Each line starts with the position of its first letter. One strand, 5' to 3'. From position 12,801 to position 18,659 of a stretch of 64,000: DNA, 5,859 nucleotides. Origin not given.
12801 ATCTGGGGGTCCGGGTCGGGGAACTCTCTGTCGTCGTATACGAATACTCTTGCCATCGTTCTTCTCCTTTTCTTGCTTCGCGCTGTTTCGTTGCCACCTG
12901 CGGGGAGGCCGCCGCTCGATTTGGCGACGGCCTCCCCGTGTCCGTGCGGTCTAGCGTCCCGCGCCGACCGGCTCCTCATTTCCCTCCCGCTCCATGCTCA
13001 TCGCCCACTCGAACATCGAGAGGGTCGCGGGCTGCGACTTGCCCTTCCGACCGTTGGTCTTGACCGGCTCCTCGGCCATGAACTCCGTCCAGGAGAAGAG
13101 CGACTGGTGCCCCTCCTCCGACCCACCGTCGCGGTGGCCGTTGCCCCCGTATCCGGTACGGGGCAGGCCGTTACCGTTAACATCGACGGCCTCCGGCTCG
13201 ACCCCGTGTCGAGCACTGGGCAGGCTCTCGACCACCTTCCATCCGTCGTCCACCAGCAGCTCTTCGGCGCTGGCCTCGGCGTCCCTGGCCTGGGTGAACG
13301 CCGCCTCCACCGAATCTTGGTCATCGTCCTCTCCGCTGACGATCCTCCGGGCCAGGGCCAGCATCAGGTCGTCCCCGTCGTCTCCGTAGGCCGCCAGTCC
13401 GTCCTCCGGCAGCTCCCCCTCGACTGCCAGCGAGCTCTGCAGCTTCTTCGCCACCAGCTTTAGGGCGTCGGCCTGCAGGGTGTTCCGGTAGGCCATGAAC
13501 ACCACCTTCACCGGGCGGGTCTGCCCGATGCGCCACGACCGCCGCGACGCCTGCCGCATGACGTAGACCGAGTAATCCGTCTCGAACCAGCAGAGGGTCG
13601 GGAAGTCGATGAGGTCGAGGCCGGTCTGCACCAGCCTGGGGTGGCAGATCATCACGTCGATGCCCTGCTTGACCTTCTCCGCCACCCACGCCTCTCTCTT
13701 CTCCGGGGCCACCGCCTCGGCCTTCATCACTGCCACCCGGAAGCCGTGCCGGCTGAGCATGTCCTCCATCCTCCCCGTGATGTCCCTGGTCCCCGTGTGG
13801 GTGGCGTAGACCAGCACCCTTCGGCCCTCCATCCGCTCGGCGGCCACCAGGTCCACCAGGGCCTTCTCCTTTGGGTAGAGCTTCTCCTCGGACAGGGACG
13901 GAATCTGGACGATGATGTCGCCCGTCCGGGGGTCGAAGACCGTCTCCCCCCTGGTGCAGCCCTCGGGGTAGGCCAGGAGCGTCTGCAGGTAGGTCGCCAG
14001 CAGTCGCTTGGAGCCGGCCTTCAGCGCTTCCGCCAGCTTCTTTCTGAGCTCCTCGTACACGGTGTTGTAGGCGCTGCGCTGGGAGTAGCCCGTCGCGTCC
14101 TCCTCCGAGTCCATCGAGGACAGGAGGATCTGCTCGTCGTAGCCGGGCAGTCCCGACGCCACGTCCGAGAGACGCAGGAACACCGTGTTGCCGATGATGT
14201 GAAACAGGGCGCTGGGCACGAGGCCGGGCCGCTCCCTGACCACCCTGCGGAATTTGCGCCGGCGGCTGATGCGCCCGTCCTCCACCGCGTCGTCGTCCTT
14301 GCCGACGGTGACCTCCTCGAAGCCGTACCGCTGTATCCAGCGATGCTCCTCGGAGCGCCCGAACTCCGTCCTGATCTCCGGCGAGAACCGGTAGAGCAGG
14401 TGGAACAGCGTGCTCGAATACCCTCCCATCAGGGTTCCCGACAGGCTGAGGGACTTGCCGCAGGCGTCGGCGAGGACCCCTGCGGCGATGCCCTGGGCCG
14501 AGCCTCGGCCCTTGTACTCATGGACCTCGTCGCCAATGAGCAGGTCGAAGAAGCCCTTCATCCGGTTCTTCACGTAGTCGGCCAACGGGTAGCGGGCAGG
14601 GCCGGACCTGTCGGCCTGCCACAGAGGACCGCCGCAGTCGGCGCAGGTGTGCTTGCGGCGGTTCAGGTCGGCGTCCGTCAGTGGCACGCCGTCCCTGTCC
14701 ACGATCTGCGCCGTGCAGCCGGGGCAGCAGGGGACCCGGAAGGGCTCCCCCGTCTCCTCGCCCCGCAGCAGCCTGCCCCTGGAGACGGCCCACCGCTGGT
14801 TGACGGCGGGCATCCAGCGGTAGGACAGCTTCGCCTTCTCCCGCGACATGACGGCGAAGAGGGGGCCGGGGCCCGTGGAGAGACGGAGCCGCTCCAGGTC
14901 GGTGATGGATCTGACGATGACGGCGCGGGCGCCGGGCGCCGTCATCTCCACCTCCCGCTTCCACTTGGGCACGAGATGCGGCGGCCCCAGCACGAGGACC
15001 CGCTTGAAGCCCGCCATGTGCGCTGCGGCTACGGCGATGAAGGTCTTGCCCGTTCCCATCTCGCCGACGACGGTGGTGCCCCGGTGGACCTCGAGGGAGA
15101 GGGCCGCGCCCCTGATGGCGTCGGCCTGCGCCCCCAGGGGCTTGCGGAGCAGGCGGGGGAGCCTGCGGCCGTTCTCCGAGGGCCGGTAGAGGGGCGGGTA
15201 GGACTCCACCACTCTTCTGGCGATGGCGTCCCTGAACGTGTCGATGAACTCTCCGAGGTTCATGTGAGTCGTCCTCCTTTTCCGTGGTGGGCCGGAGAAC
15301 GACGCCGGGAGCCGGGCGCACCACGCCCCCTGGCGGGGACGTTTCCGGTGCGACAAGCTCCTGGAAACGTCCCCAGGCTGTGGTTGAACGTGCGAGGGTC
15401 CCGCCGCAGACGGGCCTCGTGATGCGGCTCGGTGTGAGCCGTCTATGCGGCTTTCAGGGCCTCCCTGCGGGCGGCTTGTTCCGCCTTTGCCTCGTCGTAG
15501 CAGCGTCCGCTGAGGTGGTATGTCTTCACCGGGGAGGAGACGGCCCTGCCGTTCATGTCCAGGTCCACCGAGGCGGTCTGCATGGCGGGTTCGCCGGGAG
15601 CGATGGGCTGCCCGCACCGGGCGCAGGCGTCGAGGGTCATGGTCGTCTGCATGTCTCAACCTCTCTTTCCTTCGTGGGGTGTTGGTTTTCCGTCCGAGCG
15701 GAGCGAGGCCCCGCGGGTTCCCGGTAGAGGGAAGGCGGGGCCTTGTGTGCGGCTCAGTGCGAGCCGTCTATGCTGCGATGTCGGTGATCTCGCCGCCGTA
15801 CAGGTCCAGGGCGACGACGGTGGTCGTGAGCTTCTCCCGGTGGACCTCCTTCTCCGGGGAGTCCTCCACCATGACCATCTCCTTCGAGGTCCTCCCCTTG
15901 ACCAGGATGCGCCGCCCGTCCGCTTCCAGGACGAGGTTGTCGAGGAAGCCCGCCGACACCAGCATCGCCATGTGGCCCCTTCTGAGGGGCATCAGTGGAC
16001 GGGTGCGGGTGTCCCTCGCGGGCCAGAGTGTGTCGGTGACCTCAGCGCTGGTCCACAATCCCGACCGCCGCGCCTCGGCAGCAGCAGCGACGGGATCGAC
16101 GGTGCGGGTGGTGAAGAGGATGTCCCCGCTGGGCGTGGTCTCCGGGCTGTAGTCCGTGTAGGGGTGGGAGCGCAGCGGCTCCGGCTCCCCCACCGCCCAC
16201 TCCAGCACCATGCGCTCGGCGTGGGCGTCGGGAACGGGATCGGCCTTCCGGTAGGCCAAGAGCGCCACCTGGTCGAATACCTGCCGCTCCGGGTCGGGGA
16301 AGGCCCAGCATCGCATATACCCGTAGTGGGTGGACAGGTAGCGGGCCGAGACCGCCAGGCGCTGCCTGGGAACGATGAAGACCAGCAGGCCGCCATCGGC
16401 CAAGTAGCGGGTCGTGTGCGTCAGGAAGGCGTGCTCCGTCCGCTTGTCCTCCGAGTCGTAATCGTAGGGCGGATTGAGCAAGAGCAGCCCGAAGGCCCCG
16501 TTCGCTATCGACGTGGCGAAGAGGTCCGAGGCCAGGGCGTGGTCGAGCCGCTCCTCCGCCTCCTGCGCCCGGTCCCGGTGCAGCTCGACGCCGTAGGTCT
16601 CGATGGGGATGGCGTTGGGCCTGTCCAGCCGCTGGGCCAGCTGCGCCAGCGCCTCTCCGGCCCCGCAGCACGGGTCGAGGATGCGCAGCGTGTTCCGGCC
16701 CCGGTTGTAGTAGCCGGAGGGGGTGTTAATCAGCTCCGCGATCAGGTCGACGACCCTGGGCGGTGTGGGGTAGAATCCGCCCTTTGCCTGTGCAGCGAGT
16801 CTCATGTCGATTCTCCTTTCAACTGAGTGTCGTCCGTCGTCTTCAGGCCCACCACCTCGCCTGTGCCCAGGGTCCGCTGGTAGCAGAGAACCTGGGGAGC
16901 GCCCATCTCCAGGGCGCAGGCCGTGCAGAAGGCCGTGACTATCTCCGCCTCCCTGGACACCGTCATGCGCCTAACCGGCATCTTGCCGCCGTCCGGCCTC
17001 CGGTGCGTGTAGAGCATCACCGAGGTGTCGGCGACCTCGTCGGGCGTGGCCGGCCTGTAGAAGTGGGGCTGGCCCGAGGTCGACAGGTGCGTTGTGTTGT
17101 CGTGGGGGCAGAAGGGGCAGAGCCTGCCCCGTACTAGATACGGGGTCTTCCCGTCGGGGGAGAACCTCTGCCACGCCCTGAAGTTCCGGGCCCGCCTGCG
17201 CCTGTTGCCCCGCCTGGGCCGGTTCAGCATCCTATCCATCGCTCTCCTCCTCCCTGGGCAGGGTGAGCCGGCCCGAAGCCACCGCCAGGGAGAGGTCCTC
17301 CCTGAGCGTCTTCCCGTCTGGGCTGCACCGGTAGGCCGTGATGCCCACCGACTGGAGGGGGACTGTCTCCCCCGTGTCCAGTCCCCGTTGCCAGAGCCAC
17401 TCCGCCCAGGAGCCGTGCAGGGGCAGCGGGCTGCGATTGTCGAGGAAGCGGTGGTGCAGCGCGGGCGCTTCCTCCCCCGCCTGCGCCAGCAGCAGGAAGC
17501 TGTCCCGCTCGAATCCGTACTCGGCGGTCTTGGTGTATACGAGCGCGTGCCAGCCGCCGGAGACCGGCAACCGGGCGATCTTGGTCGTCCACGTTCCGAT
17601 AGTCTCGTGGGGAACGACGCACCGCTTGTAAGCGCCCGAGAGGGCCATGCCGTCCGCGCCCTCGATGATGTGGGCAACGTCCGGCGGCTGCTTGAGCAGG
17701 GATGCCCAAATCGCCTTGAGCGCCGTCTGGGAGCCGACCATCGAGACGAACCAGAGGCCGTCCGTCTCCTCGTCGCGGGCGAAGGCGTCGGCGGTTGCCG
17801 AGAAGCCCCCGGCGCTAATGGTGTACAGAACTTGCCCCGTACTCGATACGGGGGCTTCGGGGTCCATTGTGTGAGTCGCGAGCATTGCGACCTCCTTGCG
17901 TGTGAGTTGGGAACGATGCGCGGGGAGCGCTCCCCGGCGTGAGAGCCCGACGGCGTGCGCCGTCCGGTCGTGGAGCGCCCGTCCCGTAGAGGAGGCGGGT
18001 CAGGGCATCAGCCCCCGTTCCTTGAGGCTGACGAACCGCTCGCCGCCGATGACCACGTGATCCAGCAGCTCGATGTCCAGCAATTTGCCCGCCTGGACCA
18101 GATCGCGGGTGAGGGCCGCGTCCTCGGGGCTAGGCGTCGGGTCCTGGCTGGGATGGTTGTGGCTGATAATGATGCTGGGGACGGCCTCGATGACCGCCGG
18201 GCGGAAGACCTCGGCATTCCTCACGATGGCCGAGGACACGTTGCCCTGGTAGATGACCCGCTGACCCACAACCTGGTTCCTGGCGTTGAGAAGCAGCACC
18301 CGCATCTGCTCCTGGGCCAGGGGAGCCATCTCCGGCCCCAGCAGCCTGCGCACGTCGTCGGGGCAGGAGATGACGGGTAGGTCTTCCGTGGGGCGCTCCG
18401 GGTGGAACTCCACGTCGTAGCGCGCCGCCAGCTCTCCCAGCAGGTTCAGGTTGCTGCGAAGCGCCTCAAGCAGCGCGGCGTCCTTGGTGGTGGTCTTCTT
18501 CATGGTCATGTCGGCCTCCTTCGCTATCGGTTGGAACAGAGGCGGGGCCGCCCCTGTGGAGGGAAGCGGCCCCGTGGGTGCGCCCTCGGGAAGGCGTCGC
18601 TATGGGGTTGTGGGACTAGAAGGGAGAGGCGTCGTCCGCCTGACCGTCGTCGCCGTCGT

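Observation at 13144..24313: A 23-nt palindromic element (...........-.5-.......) occurs five times in the island, four times in-frame inside different CDSs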

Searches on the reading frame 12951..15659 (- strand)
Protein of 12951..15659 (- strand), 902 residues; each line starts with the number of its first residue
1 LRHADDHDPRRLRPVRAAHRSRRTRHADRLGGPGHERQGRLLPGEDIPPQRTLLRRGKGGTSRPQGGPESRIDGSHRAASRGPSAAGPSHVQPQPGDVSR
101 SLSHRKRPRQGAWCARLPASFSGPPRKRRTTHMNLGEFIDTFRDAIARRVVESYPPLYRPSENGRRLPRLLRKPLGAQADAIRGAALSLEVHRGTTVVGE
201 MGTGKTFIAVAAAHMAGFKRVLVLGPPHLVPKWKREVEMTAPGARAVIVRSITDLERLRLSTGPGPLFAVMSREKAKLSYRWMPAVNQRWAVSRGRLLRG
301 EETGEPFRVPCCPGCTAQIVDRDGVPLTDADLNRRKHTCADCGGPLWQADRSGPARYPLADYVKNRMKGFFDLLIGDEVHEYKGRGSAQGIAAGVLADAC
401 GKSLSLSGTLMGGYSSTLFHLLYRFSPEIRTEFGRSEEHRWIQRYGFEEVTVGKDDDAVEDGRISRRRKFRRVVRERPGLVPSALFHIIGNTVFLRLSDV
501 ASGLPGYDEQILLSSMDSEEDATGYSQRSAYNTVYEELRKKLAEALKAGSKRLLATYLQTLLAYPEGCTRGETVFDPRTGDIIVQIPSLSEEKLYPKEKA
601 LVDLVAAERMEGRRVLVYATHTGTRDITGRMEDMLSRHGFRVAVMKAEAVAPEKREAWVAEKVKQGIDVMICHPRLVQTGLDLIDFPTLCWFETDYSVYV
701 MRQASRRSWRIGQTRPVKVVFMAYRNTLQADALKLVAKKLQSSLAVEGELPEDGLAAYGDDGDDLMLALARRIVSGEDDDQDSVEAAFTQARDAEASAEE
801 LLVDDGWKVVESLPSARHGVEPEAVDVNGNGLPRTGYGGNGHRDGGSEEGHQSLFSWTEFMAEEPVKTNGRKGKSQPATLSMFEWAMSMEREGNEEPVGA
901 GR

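Call 12: search_protein_families(library=pfam, proteins=[window:12951-15659:-], max_evalue=0.01)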
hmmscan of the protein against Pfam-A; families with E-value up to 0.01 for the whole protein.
window:12951-15659:- (902 aa): 2 families
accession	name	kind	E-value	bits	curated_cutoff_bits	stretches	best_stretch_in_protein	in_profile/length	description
PF00271.37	Helicase_C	-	3.3e-05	24.5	23.5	1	597-712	2-110/110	Helicase conserved C-terminal domain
PF04851.21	ResIII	-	8.3e-05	23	22.5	0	177-249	7-85/164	Type III restriction enzyme, res subunit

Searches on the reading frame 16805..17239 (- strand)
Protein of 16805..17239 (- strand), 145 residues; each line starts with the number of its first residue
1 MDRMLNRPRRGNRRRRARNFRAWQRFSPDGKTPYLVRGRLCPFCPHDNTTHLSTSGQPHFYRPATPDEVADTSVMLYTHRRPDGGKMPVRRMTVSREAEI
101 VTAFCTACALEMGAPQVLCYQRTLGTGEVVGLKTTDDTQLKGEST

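Call 12: search_protein_families(library=pfam, proteins=[window:16805-17239:-], max_evalue=0.01)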
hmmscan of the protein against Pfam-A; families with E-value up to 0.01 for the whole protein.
seq(145 aa): 0 families

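Call 49: find_homologous_proteins(query=window:16805-17239:-, max_evalue=0.001)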
Query seq(145 aa) (145 aa): 416 proteins with E <= 0.001 among 432 candidates; the best 120 are listed.
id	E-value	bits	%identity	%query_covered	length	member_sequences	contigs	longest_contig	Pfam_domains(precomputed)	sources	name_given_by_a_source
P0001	2.3e-83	295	90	100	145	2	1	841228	-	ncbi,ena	-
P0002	1.6e-73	263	82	100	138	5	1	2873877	-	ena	-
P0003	3.5e-73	262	82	99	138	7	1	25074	-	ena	-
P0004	1.0e-72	261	83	100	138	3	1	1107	-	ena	-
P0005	6.6e-72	258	79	100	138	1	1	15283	-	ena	-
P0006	1.3e-70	254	79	99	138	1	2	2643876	-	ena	-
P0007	6.2e-69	248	77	100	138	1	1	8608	-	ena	-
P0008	8.5e-68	245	78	100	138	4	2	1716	-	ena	-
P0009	5.8e-67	242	76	100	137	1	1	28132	-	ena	-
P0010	2.2e-66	240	76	100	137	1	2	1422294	-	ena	-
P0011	3.4e-66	240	74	100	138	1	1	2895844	-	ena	-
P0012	3.5e-65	236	91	81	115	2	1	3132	-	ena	-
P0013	5.2e-65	236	74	100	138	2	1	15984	-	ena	-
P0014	1.2e-64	235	76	99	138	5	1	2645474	-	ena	-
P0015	3.6e-64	233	76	100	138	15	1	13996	-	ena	-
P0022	4.1e-53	197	66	92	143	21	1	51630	-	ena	-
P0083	9.6e-43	164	60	92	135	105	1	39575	-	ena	-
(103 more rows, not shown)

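Call 52: find_encoding_contigs(protein=P0022, flank=10000, max_places=2)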
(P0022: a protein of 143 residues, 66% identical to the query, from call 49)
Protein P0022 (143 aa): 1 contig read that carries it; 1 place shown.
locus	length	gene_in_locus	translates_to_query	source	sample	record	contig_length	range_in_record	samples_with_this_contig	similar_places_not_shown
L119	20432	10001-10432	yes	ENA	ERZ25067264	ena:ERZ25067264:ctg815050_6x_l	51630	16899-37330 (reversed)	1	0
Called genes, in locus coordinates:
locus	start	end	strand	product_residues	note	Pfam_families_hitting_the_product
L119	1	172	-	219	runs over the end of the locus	-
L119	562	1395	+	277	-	-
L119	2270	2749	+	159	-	-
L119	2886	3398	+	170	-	-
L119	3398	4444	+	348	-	PF01807:Zn_ribbon_DnaG, PF08275:DNAG_N (weak), PF13155:Toprim_2, PF13362:Toprim_3 (weak)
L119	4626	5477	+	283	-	PF04098:Rad52_Rad22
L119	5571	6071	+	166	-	PF22653:DUF7007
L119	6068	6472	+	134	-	PF12637:TSCPD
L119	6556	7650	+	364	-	-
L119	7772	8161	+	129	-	PF00436:SSB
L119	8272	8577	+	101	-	-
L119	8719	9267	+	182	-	PF04002:RadC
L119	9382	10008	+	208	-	-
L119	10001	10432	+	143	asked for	-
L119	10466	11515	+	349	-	PF02384:N6_Mtase (faint), PF19587:DUF6094, PF05175:MTS (weak)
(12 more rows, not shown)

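Call 53: find_encoding_contigs(protein=P0083, flank=10000, max_places=2)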
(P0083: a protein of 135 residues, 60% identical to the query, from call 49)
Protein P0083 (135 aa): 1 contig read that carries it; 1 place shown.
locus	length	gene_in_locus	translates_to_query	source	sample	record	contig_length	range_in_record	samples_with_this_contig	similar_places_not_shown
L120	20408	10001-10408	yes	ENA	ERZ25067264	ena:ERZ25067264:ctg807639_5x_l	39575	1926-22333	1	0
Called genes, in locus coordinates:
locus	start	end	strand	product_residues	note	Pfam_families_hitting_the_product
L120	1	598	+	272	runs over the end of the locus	-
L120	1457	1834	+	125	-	-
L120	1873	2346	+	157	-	-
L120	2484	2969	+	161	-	-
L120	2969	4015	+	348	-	PF01807:Zn_ribbon_DnaG, PF13155:Toprim_2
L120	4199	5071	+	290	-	PF04098:Rad52_Rad22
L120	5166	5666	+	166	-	PF22653:DUF7007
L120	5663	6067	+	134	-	PF12637:TSCPD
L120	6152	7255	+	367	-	-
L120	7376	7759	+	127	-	PF00436:SSB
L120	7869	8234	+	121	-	-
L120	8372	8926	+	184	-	PF04002:RadC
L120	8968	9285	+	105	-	-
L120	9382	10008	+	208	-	-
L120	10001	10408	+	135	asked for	-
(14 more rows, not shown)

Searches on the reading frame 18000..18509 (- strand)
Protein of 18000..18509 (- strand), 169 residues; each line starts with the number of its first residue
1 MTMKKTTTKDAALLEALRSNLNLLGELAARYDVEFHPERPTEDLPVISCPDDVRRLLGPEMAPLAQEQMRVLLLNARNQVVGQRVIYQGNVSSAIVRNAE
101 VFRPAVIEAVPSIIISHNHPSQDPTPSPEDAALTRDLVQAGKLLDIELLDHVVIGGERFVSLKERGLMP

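Call 11: search_protein_families(library=pfam, proteins=[window:18000-18509:-], max_evalue=0.01)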
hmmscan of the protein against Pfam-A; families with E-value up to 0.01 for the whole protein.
window:18000-18509:- (169 aa): 1 family
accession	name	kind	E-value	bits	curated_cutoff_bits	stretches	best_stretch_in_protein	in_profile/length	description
PF04002.20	RadC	-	8.7e-37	126.2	22.1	1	47-167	1-121/121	RadC-like JAB domain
